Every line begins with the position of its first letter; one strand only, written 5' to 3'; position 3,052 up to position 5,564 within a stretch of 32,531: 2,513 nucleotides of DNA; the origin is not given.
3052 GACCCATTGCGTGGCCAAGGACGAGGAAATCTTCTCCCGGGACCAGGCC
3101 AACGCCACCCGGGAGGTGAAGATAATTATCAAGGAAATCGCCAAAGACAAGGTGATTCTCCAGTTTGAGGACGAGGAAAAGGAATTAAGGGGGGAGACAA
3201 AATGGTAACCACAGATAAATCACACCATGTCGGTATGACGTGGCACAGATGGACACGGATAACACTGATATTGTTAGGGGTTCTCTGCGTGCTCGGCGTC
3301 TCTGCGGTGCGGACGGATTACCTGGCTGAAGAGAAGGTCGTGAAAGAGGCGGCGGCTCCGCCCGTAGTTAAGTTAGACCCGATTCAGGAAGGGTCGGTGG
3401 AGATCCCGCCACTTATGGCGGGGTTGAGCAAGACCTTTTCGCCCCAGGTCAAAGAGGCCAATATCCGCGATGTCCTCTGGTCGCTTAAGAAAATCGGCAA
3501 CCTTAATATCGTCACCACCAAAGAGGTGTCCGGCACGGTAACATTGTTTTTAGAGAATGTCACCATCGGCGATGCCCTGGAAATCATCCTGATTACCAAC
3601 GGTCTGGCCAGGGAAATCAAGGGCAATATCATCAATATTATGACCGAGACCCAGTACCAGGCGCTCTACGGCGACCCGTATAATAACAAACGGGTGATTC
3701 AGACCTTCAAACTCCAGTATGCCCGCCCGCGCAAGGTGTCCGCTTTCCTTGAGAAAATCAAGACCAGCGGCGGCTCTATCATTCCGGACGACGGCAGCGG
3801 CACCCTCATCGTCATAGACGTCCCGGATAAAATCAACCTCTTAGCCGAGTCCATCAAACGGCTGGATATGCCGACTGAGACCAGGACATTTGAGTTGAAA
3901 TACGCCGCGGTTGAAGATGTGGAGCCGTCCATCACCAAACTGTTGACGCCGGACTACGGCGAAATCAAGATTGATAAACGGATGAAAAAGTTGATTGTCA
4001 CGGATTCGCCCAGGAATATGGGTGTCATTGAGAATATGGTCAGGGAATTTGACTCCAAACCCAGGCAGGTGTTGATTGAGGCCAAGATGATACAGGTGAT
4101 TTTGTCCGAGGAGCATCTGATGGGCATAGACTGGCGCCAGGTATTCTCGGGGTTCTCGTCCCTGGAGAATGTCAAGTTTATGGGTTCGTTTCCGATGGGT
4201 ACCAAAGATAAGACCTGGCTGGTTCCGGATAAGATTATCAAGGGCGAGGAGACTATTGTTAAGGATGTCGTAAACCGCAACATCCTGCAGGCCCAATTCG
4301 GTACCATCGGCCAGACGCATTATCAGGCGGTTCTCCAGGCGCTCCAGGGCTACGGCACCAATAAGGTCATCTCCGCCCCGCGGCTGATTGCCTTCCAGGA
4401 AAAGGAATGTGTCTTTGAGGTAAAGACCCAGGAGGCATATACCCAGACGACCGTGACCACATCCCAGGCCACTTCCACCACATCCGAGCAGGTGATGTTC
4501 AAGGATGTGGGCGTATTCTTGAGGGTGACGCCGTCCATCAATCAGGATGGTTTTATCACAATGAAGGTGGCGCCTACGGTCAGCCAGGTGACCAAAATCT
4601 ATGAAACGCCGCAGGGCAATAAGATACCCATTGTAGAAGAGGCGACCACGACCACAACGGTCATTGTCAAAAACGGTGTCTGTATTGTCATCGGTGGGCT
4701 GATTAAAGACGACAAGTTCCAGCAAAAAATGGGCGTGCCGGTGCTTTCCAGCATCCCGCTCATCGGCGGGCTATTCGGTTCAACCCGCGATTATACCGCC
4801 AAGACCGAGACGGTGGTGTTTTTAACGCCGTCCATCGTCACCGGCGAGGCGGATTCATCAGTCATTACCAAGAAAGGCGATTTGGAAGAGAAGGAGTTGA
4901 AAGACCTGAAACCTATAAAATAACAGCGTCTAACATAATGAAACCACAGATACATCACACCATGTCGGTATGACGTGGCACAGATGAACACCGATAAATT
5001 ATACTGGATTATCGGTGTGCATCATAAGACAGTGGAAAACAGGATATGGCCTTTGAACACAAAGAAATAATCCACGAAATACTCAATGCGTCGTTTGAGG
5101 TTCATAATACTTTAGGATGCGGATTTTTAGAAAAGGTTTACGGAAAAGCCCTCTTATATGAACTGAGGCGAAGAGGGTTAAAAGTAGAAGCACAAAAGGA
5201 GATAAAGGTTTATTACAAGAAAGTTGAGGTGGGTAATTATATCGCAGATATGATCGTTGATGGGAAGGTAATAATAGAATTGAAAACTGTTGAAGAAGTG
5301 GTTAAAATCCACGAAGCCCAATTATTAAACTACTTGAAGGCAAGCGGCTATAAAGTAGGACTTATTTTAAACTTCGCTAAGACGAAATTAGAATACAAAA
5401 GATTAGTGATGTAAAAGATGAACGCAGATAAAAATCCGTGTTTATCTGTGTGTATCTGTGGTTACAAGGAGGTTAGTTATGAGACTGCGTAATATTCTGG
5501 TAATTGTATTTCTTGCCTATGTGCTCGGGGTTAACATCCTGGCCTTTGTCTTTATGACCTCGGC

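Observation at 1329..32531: Orphan secretin module genetically coupled to a giant coiled-coil/TPR protein and a >7,400-aa Ig-repeat surface protein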

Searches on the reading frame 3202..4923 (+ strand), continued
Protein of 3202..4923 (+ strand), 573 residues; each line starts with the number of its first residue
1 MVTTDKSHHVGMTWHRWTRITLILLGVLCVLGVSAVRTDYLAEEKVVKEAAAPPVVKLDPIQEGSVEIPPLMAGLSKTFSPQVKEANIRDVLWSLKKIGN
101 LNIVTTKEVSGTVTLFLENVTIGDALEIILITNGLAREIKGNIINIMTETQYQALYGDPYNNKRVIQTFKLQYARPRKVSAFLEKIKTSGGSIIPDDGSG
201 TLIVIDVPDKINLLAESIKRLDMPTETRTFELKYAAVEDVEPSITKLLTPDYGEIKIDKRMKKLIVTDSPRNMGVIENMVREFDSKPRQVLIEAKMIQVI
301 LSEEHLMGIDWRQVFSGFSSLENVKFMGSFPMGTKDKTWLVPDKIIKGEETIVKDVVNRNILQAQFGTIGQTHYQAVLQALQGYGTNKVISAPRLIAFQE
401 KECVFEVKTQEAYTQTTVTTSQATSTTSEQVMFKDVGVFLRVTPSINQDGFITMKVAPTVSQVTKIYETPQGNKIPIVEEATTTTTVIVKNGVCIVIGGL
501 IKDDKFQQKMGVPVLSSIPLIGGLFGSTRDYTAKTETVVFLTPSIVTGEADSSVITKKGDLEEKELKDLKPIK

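Call 50: find_encoding_contigs(protein=P0110, flank=10000, max_places=2)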
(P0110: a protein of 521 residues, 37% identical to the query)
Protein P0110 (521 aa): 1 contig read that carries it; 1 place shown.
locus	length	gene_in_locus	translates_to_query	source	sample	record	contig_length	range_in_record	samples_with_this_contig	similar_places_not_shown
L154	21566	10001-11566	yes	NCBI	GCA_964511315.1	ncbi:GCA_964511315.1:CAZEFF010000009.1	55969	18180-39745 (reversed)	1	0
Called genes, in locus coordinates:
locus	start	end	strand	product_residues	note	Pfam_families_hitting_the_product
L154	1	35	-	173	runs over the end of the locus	-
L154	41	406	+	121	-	-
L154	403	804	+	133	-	-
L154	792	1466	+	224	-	-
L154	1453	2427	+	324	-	-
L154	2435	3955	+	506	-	PF13091:PLDc_2 (weak)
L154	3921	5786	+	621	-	PF13414:TPR_11 (weak), PF13424:TPR_12 (weak), PF13432:TPR_16 (weak), PF00515:TPR_1 (weak), PF07719:TPR_2 (weak), PF13414:TPR_11 (weak), PF14559:TPR_19 (weak), PF23914:TPR_CcmH_CycH (weak), +16 more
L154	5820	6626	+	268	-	PF25201:nSTAND6, PF13401:AAA_22, PF09848:SLFN-g3_helicase (weak)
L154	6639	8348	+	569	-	PF13487:HD_5, PF01966:HD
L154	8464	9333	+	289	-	PF13191:AAA_16 (weak), PF01637:ATPase_2, PF13173:AAA_14 (faint), PF13401:AAA_22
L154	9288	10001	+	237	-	-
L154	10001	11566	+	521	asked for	PF03958:Secretin_N, PF00263:Secretin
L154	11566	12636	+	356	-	PF13428:TPR_14 (faint), PF13432:TPR_16 (weak), PF13424:TPR_12, PF00515:TPR_1, PF07719:TPR_2, PF13181:TPR_8 (weak), PF13414:TPR_11, PF13432:TPR_16 (weak), +3 more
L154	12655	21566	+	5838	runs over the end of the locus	PF13385:Laminin_G_3, PF00054:Laminin_G_1 (faint), PF02210:Laminin_G_2 (faint), PF13385:Laminin_G_3, PF05176:ATP-synt_10 (faint), PF07244:POTRA (faint), PF10342:Kre9_KNH (faint), PF18497:RNase_3_N (faint)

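Call 51: find_homologous_proteins(query=L154:12655-16254:+, max_evalue=1e-10)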
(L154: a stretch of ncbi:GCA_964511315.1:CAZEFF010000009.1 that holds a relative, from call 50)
Query L154:12655-16254:+ (1200 aa): 181 proteins with E <= 1e-10 among 8000 candidates; the best 120 are listed.
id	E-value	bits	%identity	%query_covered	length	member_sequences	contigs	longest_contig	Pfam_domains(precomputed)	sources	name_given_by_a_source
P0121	0.0e+0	1463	53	100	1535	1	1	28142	PF07953.21,PF06439.19,PF10342.16,PF13385.14,PF02210.32,PF00054.31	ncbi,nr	ncbi:MAG: hypothetical protein JW893_09345, partial [Candidatus Omnitrophica bacterium]|nr:hypotheti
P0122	0.0e+0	1143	52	80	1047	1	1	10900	PF13385.14,PF02210.32,PF00054.31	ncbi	-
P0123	8.2e-81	291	27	67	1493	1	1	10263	PF22925.4,PF07953.21,PF06439.19,PF00354.25,PF13385.14,PF02973.23,PF02210.32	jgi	-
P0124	1.2e-74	270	27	35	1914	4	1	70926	PF19831.5,PF07953.21,PF00354.25,PF22820.3,PF13385.14,PF02973.23,PF02210.32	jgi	-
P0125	4.7e-74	268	22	75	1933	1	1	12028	PF07953.21,PF00354.25,PF13385.14,PF02973.23,PF10102.15,PF02210.32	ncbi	-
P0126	2.2e-69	253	33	34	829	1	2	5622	PF06439.19,PF13385.14,PF02210.32,PF22237.4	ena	-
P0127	8.5e-69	251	25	75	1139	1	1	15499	PF07953.21,PF06439.19,PF13385.14,PF02973.23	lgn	-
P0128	5.0e-68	248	23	72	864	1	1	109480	PF07953.21,PF00354.25,PF13385.14,PF02973.23,PF02210.32,PF00054.31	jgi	jgi:hypothetical protein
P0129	1.1e-66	244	24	75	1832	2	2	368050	PF13385.14,PF02973.23,PF02210.32,PF00054.31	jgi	jgi:hypothetical protein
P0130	2.3e-62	230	27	75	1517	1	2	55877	PF22925.4,PF07953.21,PF06439.19,PF13385.14,PF02973.23,PF02210.32,PF00054.31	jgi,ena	-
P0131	1.2e-61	227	23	75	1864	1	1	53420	PF21722.5,PF07953.21,PF13385.14,PF02210.32,PF00054.31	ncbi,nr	ncbi:LamG domain-containing protein, partial [Candidatus Dojkabacteria bacterium]|nr:LamG domain-con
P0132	3.2e-54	203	32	17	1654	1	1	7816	PF07646.22,PF13418.13,PF13415.13,PF13385.14,PF09118.18,PF01344.32,PF02973.23,PF22359.3,PF25210.2,PF08428.17,PF02210.32,PF02368.25,PF26918.1,PF07250.18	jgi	jgi:uncharacterized protein YjdB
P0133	1.0e-53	201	25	34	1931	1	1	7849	PF07953.21,PF00354.25,PF13385.14,PF10102.15,PF02210.32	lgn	-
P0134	1.2e-53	201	25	54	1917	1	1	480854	PF22925.4,PF07953.21,PF00354.25,PF13385.14,PF02973.23,PF02210.32,PF01419.23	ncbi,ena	-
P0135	2.4e-50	190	34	19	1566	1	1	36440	PF07953.21,PF02568.21,PF13385.14,PF18998.7,PF02973.23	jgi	jgi:hypothetical protein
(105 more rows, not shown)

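Call 57: search_solved_structures(query=window:3202-4920:+, max_evalue=1e-10)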
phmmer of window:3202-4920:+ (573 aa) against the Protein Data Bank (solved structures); distinct sequences matched with E-value up to 1e-10: 18.
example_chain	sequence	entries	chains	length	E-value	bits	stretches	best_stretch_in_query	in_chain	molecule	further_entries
5wln_G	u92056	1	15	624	1e-33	119.9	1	255-556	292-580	Type II secretion system protein D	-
6w6m_A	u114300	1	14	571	7.4e-29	103.8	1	249-546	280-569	Type IV pilus secretin PilQ family protein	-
6i1x_A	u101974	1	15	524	9.8e-28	100.1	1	255-547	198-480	Type II secretion system protein D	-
3jc8_Qa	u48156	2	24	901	7.6e-27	97.2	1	230-548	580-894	PilQ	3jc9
4av2_A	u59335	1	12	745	1e-23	86.9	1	248-550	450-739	TYPE IV PILUS BIOGENESIS AND COMPETENCE PROTEIN PILQ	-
9sh1_A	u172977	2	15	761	1.8e-23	86.1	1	247-546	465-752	Type IV pilus biogenesis and competence protein PilQ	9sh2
6ve2_A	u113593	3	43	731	2.6e-23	85.6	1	253-550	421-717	Fimbrial assembly protein PilQ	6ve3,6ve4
9x0w_A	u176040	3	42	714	3.1e-23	85.3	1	253-550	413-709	Fimbrial assembly protein PilQ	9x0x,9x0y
5wq7_A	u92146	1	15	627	1.1e-22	83.4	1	255-549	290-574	Putative type II secretion system protein D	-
5w68_A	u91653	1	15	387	3.2e-22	82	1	255-552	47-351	Putative type II secretion protein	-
5zdh_A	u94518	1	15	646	7e-22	80.8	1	193-550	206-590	Type II secretion system protein D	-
6i1y_A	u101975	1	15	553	8.9e-19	70.6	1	262-556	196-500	General secretion pathway protein GspD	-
5wq9_A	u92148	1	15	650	1.6e-18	69.7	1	262-556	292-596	Type II secretion system protein D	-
5wq8_A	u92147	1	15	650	2.5e-18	69.1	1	262-556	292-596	Type II secretion system protein D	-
6hcg_A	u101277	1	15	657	3e-18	68.8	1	255-548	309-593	Type II secretion system protein D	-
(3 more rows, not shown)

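Call 87: find_encoding_contigs(protein=P0121, flank=10000, max_places=2)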
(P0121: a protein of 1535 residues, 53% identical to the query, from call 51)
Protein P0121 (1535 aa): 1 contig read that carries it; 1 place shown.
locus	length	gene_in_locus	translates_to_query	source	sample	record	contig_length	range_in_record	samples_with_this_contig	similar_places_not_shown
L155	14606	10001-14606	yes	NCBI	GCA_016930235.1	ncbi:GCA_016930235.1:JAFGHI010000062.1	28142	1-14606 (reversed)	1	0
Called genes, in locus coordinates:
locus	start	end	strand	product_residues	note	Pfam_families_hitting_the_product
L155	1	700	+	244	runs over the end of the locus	PF02585:PIG-L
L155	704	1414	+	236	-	PF08889:WbqC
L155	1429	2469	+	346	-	PF00953:Glycos_transf_4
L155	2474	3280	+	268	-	PF13191:AAA_16 (weak), PF24883:NPHP3_N (faint), PF25201:nSTAND6, PF13401:AAA_22, PF09848:SLFN-g3_helicase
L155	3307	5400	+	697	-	PF01966:HD, PF13487:HD_5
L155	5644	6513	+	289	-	PF13191:AAA_16 (weak), PF01637:ATPase_2, PF13401:AAA_22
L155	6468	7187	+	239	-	-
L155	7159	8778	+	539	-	PF03958:Secretin_N, PF00263:Secretin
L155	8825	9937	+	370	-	PF13432:TPR_16 (faint), PF14559:TPR_19 (faint), PF00515:TPR_1 (weak), PF07719:TPR_2 (weak), PF13174:TPR_6 (faint), PF13181:TPR_8 (faint), PF13424:TPR_12, PF13414:TPR_11, +1 more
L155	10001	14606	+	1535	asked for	PF07953:Toxin_R_bind_N (faint), PF00054:Laminin_G_1 (faint), PF13385:Laminin_G_3, PF02210:Laminin_G_2 (faint), PF06439:3keto-disac_hyd (faint), PF13385:Laminin_G_3, PF10342:Kre9_KNH (faint)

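Call 88: find_encoding_contigs(protein=P0129, flank=10000, max_places=2)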
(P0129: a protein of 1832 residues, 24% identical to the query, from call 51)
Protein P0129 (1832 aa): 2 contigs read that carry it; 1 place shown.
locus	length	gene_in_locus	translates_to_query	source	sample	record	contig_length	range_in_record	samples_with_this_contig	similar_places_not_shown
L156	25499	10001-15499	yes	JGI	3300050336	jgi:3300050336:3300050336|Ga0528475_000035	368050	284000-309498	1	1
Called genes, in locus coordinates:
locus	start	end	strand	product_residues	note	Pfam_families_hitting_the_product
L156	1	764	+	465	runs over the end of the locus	PF01476:LysM, PF23473:LysM3_LYK4_5, PF01476:LysM, PF01551:Peptidase_M23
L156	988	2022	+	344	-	PF01909:NTP_transf_2 (weak)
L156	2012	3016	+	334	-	PF12146:Hydrolase_4 (weak)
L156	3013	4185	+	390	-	-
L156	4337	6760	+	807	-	PF00133:tRNA-synt_1, PF01406:tRNA-synt_1e (faint), PF09334:tRNA-synt_1g, PF13603:tRNA-synt_1_2, PF00133:tRNA-synt_1, PF09334:tRNA-synt_1g (weak), PF08264:Anticodon_1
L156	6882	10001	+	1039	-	-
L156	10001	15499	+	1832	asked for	PF13385:Laminin_G_3, PF02210:Laminin_G_2 (faint), PF02973:Sialidase (faint), PF13385:Laminin_G_3, PF00054:Laminin_G_1 (faint), PF13385:Laminin_G_3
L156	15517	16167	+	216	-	PF00160:Pro_isomerase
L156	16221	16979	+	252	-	PF10531:SLBB, PF00633:HHH (weak), PF12836:HHH_3, PF14520:HHH_5 (faint)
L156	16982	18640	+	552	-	PF13567:DUF4131, PF03772:Competence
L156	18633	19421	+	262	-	PF00753:Lactamase_B, PF23023:Anti-Pycsar_Apyc1 (faint), PF12706:Lactamase_B_2 (weak)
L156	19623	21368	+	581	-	PF03485:Arg_tRNA_synt_N, PF00750:tRNA-synt_1d, PF05746:DALR_1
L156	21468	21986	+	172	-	PF01931:NTPase_I-T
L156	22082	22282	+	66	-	-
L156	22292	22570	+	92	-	PF02001:DUF134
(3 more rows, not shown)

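Call 91: find_encoding_contigs(protein=P0008, flank=10000, max_places=2)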
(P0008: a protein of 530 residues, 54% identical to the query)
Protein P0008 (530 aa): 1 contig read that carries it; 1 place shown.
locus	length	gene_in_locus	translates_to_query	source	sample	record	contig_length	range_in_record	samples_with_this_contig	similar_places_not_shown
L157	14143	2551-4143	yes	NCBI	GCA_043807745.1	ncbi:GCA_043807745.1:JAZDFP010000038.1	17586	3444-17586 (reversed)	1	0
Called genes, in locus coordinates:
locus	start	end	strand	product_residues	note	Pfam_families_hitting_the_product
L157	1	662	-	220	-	?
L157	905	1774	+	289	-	PF20703:nSTAND1 (weak), PF13191:AAA_16 (weak), PF01637:ATPase_2, PF13245:AAA_19 (faint), PF13173:AAA_14 (faint), PF13401:AAA_22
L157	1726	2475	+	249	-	-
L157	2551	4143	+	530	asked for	PF03958:Secretin_N, PF00263:Secretin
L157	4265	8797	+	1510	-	-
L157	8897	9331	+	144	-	PF18936:DUF5684 (faint)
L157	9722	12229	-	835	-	PF00041:fn3 (faint), PF23376:Fn3_VIN3 (faint), PF25059:FN3_DSCAM-DSCAML_C (faint)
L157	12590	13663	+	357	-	PF06050:HGD-D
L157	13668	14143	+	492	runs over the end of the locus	PF06050:HGD-D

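Call 92: search_protein_families(library=phrogs, proteins=[window:3202-4923:+], max_evalue=0.001)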
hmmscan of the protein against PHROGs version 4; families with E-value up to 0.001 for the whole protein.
window:3202-4923:+ (573 aa): 1 family
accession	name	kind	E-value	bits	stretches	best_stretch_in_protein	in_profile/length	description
phrog_1012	-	head and packaging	1.3e-49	170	2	224-546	106-400/403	assembly (protein IV of M13)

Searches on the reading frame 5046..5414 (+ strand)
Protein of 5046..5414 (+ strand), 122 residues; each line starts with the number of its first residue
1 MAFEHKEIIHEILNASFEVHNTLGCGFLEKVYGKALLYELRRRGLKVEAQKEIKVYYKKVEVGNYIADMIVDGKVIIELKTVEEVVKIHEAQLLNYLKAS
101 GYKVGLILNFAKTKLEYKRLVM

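Call 5: search_protein_families(library=pfam, proteins=[window:5046-5414:+], max_evalue=0.01)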
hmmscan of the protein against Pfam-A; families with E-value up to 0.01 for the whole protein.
window:5046-5414:+ (122 aa): 1 family
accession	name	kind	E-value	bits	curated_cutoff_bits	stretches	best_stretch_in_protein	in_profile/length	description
PF13366.12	PDDEXK_3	-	2.8e-41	141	22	1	7-119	2-116/117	PD-(D/E)XK nuclease superfamily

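Call 6: search_protein_families(library=ncbifam, proteins=[window:5046-5414:+], max_evalue=0.01)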
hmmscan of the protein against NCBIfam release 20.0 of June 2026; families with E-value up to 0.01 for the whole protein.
window:5046-5414:+ (122 aa): 1 family
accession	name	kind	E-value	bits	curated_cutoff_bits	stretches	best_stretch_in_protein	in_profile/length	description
TIGR04256.1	GxxExxY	subfamily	5.1e-43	146.1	35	1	8-121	2-116/116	GxxExxY protein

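Call 92: search_protein_families(library=phrogs, proteins=[window:5046-5414:+], max_evalue=0.001)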
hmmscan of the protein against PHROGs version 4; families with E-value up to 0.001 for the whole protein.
window:5046-5414:+ (122 aa): 0 families
